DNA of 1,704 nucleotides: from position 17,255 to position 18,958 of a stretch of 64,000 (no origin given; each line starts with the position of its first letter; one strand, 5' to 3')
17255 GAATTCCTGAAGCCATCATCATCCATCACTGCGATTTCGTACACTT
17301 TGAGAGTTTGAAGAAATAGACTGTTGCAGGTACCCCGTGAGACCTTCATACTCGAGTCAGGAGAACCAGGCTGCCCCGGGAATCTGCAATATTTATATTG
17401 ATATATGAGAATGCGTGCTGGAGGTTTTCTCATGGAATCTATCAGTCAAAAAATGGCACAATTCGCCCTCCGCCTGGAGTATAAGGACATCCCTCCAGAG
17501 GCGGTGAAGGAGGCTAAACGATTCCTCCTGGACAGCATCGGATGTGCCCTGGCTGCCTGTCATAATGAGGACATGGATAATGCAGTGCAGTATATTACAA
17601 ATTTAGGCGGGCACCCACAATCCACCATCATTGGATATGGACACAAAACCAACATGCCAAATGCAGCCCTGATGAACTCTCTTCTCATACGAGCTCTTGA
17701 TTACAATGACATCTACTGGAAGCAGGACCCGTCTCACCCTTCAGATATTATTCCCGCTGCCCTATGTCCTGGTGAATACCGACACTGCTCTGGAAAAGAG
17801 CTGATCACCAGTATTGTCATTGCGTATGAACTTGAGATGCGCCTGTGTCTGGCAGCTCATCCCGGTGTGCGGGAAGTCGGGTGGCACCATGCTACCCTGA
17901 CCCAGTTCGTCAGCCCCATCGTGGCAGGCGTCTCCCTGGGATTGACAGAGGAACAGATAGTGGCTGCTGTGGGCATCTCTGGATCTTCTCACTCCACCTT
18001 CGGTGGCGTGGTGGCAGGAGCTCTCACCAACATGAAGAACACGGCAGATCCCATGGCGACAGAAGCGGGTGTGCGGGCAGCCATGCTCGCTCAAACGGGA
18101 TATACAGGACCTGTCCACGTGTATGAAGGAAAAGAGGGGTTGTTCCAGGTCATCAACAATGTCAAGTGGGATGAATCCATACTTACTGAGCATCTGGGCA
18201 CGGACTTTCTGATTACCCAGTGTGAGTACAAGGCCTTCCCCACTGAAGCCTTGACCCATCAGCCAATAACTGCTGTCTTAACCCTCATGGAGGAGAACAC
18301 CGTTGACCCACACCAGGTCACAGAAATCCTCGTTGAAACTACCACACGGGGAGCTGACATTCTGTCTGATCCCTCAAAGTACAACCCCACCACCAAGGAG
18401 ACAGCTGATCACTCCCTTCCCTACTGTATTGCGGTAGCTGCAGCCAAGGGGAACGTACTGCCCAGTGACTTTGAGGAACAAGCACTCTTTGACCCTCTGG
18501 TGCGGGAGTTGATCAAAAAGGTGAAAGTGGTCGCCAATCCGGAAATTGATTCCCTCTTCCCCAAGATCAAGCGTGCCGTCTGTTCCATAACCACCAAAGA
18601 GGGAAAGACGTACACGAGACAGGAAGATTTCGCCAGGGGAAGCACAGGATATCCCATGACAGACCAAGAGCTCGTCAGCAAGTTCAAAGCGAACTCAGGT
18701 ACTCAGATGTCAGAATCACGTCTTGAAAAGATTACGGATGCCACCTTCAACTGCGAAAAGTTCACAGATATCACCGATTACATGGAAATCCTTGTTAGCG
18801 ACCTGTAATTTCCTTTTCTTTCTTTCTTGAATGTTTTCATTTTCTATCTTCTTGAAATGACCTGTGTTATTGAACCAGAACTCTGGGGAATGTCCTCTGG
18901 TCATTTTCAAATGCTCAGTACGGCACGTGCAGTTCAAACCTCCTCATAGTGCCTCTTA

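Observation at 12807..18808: citDEF-type acyl-lyase complex without CitC/CitX/CitG, flanked by two HD-domain hydrolases and an MmgE/PrpD protein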

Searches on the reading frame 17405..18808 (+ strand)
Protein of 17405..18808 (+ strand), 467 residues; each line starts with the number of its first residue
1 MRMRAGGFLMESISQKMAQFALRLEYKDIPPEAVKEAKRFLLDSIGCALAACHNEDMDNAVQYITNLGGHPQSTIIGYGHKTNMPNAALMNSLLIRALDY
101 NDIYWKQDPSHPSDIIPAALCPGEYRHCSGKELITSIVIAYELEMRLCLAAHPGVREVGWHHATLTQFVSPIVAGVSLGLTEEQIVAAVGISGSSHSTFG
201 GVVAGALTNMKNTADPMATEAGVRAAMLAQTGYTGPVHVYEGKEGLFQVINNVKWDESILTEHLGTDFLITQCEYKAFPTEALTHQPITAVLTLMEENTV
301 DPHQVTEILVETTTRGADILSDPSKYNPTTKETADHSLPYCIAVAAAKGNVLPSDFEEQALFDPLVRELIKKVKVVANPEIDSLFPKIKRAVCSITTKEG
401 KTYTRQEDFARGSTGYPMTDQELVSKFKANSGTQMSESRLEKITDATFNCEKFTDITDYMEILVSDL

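Call 3: search_protein_families(library=pfam, proteins=[window:17405-18808:+])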
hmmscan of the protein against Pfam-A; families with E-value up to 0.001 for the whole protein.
window:17405-18808:+ (467 aa): 2 families
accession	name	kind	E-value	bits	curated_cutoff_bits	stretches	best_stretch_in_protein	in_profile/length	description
PF03972.19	MmgE_PrpD_N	-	4.2e-70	236.2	32.1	1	15-252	1-237/244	MmgE/PrpD N-terminal domain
PF19305.4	MmgE_PrpD_C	-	1.6e-38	132.6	32.1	1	278-445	1-168/173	MmgE/PrpD C-terminal domain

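Call 4: search_protein_families(library=ncbifam, proteins=[window:17405-18808:+])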
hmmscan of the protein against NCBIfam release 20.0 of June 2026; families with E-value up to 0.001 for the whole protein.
window:17405-18808:+ (467 aa): 3 families
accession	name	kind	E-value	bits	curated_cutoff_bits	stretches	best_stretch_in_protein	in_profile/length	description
NF006943.0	PRK09425.1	equivalog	3.6e-30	105.2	575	1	14-464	16-479/480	bifunctional 2-methylcitrate dehydratase/aconitate hydratase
TIGR02330.1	prpD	equivalog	5.6e-25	88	458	1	15-461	5-464/468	2-methylcitrate dehydratase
NF042438.1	PrpD_hiGCgrampos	equivalog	1.7e-22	79.7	950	1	70-458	76-478/499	2-methylcitrate dehydratase PrpD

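Call 43: search_solved_structures(query=window:17405-18808:+, max_evalue=0.00001)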
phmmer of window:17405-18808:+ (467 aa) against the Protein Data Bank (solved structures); distinct sequences matched with E-value up to 0.00001: 14.
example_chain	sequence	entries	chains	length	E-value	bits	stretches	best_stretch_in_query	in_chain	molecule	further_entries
2hp0_A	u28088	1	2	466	3.5e-30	108.4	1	17-429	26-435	IDS-epimerase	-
2hp3_A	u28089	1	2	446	3.8e-30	108.3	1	27-429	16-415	IDS-epimerase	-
7bra_A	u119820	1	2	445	7.5e-29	104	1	21-429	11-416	Bacillus subtilis IRG1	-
7e9d_A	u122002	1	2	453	8.3e-28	100.5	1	21-429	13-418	IRG1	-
7br9_A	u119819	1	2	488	7.4e-25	90.8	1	9-458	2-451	Cis-aconitate decarboxylase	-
6r6t_A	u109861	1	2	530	1.4e-24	89.9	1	10-458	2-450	Cis-aconitate decarboxylase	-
12vw_A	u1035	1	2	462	4.2e-24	88.3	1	12-456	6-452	Cis-aconitate decarboxylase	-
12vt_A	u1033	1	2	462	4.9e-24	88.1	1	12-456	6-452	Cis-aconitate decarboxylase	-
12ux_A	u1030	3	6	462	7.9e-24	87.4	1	12-456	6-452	Cis-aconitate decarboxylase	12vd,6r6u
12vq_A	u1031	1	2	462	5.2e-23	84.7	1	12-456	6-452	Cis-aconitate decarboxylase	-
1szq_A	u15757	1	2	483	7.9e-20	74.3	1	35-461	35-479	2-methylcitrate dehydratase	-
5mvi_E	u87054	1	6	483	1e-17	67.3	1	33-461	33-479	2-methylcitrate dehydratase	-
6s62_A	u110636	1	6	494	2.6e-13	52.8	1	14-449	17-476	Propionate catabolic protein PrpD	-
5mux_A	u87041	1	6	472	1.4e-12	50.3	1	26-397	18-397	2-methylcitrate dehydratase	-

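Call 46: find_homologous_proteins(query=window:17432-18808:+)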
Query window:17432-18808:+ (458 aa): 7999 proteins with E <= 0.001 among 8000 candidates; the best 120 are listed.
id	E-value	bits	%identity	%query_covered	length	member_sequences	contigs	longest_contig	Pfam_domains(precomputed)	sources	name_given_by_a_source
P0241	0.0e+0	1040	100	100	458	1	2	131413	PF19305.5,PF03972.20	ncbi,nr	ncbi:MAG: MmgE/PrpD family protein [Theionarchaea archaeon]|nr:MmgE/PrpD family protein [Theionarcha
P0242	7.5e-278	939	89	100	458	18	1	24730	PF19305.5,PF03972.20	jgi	jgi:2-methylcitrate dehydratase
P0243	7.5e-255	864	81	100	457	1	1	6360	PF19305.5,PF03972.20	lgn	-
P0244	5.2e-254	861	82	100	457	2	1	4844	PF19305.5,PF03972.20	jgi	jgi:2-methylcitrate dehydratase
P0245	2.8e-253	858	82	100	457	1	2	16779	PF19305.5,PF03972.20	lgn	-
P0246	4.5e-253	858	80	100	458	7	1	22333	PF19305.5,PF03972.20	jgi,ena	-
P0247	7.9e-253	857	81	100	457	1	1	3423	PF19305.5,PF03972.20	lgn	-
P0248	1.6e-252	856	82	100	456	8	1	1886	PF19305.5,PF03972.20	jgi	jgi:2-methylcitrate dehydratase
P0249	9.5e-252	853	80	100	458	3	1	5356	PF19305.5,PF03972.20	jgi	-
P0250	2.1e-251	852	81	100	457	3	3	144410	PF19305.5,PF03972.20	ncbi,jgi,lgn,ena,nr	ncbi:MAG: MmgE/PrpD family protein [Theionarchaea archaeon]|nr:MmgE/PrpD family protein [Theionarcha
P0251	2.8e-251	852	80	100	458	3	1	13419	PF19305.5,PF03972.20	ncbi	-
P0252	1.7e-249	846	80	100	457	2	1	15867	PF19305.5,PF03972.20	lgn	-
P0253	2.3e-249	846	80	98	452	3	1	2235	PF19305.5,PF03972.20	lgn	-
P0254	2.8e-248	842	80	99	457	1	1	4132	PF19305.5,PF03972.20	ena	-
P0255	9.2e-247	837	80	100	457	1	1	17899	PF19305.5,PF03972.20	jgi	jgi:2-methylcitrate dehydratase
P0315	6.3e-211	719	70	99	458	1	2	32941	PF19305.5,PF03972.20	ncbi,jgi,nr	ncbi:MAG: MmgE/PrpD family protein [Candidatus Acetothermia bacterium]|jgi:2-methylcitrate dehydrata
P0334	1.7e-209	714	68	99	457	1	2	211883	PF19305.5,PF03972.20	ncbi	-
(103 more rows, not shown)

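Call 47: find_encoding_contigs(protein=P0334, flank=7000, max_places=1)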
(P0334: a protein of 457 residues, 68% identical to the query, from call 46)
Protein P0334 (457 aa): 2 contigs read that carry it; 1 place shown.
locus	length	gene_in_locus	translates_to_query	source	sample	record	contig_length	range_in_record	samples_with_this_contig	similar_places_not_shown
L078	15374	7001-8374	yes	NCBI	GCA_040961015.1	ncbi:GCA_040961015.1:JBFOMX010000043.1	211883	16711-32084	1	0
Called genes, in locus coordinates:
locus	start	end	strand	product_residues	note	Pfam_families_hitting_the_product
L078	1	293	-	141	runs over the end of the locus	PF09394:Inhibitor_I42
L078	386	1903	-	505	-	PF13623:SurA_N_2, PF13624:SurA_N_3, PF13145:Rotamase_2, PF00639:Rotamase, PF13616:Rotamase_3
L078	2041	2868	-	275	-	PF00801:PKD, PF18911:PKD_4, PF00578:AhpC-TSA, PF08534:Redoxin, PF13905:Thioredoxin_8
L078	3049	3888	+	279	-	PF04055:Radical_SAM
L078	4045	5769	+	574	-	PF13432:TPR_16 (faint), PF01464:SLT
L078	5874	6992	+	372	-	PF00180:Iso_dh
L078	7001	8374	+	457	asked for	PF03972:MmgE_PrpD_N, PF19305:MmgE_PrpD_C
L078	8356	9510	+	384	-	PF00730:HhH-GPD, PF00633:HHH (weak), PF00293:NUDIX, PF14815:NUDIX_4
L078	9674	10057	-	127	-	-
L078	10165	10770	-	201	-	-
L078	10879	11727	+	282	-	PF16811:TAtT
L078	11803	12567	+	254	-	PF20772:TACO1_YebC_N, PF01709:Transcrip_reg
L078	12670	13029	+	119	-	-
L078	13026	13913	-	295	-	PF00149:Metallophos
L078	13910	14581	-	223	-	-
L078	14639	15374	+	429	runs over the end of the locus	PF01171:ATP_bind_3, PF11734:TilS_C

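Call 48: find_encoding_contigs(protein=P0315, flank=7000, max_places=2)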
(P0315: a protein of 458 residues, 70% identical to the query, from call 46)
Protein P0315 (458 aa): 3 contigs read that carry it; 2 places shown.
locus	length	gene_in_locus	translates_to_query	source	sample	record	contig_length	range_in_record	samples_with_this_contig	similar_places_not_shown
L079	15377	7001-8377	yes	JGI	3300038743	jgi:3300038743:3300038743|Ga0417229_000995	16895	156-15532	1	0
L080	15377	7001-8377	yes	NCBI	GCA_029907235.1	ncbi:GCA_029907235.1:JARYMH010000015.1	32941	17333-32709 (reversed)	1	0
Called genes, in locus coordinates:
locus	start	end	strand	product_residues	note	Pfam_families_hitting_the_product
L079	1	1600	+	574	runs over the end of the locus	-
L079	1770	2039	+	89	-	-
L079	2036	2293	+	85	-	PF07927:HicA_toxin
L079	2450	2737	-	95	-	PF12441:CopG_antitoxin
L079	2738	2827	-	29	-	-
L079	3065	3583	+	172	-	PF01966:HD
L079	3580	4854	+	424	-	PF08442:ATP-grasp_2, PF13549:ATP-grasp_5, PF24948:Citrate_synth_N, PF00549:Ligase_CoA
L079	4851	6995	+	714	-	PF02629:CoA_binding, PF00549:Ligase_CoA, PF13607:Succ_CoA_lig, PF00285:Citrate_synt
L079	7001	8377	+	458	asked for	PF03972:MmgE_PrpD_N, PF19305:MmgE_PrpD_C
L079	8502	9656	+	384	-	PF00438:S-AdoMet_synt_N, PF02772:S-AdoMet_synt_M, PF02773:S-AdoMet_synt_C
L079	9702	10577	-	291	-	-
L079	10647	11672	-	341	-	PF00089:Trypsin (faint), PF13365:Trypsin_2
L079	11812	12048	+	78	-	PF02416:TatA_B_E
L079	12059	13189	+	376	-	PF02786:CPSase_L_D2 (weak), PF08442:ATP-grasp_2, PF13549:ATP-grasp_5, PF24948:Citrate_synth_N, PF00549:Ligase_CoA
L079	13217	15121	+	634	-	PF05580:Peptidase_S55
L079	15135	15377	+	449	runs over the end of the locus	PF01225:Mur_ligase, PF08245:Mur_ligase_M, PF02875:Mur_ligase_C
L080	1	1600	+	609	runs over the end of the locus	?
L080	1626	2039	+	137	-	-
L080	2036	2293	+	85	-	PF07927:HicA_toxin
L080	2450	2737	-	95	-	PF12441:CopG_antitoxin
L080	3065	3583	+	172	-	PF01966:HD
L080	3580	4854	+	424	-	PF08442:ATP-grasp_2, PF13549:ATP-grasp_5, PF24948:Citrate_synth_N, PF00549:Ligase_CoA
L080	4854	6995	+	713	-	PF02629:CoA_binding, PF00549:Ligase_CoA, PF13607:Succ_CoA_lig, PF00285:Citrate_synt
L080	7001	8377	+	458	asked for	PF03972:MmgE_PrpD_N, PF19305:MmgE_PrpD_C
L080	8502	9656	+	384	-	PF00438:S-AdoMet_synt_N, PF02772:S-AdoMet_synt_M, PF02773:S-AdoMet_synt_C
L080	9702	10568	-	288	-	-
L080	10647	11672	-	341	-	PF00089:Trypsin (faint), PF13365:Trypsin_2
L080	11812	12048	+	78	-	PF02416:TatA_B_E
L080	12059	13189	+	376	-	PF02786:CPSase_L_D2 (weak), PF08442:ATP-grasp_2, PF13549:ATP-grasp_5, PF24948:Citrate_synth_N, PF00549:Ligase_CoA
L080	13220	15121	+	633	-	PF05580:Peptidase_S55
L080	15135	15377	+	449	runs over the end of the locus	PF01225:Mur_ligase, PF08245:Mur_ligase_M, PF02875:Mur_ligase_C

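Call 55: search_protein_families(library=ncbifam, proteins=[L078:5874-6992:+], max_evalue=1e-20)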
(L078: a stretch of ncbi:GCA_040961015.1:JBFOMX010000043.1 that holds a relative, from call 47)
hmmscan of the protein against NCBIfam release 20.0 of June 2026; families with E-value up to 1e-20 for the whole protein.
L078:5874-6992:+ (372 aa): 16 families
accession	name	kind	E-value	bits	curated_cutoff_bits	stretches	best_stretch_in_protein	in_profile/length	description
NF040626.1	AksF2_Meth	equivalog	1.9e-99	333.1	540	1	4-371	2-330/333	homoisocitrate dehydrogenase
TIGR02088.1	LEU3_arch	subfamily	3.3e-91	305.9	409.8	2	165-368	124-324/324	isopropylmalate/isohomocitrate dehydrogenases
NF006529.0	PRK08997.1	equivalog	2.3e-88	296.4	510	1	169-370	132-334/335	isocitrate dehydrogenase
NF040619.1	AksF_Meth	equivalog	3.2e-84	282.9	500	1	4-366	2-342/343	homoisocitrate dehydrogenase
NF002898.0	PRK03437.1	equivalog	2.1e-80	270.6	393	1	3-371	4-345/347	3-isopropylmalate dehydrogenase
TIGR00175.1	mito_nad_idh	equivalog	6.2e-76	255.7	432.4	1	176-370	138-333/334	isocitrate dehydrogenase (NAD(+))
NF006673.0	PRK09222.1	equivalog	1.7e-75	254.9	509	1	171-369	136-339/482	NADP-dependent isocitrate dehydrogenase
TIGR02089.1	TTC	equivalog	1.2e-71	241.5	470.4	1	1-371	1-352/352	tartrate dehydrogenase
TIGR00169.1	leuB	equivalog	1.4e-62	211.7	353.2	1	5-367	1-345/349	3-isopropylmalate dehydrogenase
NF040855.1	iso_homocit_dh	equivalog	6.5e-61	206.5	680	1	170-369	124-317/345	isocitrate--homoisocitrate dehydrogenase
NF006048.0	PRK08194.1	equivalog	1.5e-60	205.1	501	1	2-371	2-349/352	tartrate dehydrogenase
TIGR00183.1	prok_nadp_idh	equivalog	3.9e-59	200.5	567.3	2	242-355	282-394/417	isocitrate dehydrogenase (NADP(+))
TIGR02924.1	ICDH_alpha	equivalog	1.7e-58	198.8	561.35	1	172-354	133-314/473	isocitrate dehydrogenase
NF005425.0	PRK07006.1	equivalog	8.5e-53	179.6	490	2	243-368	283-413/416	NADP-dependent isocitrate dehydrogenase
NF005610.0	PRK07362.1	equivalog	9.2e-51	172.9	585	1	249-354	346-450/474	NADP-dependent isocitrate dehydrogenase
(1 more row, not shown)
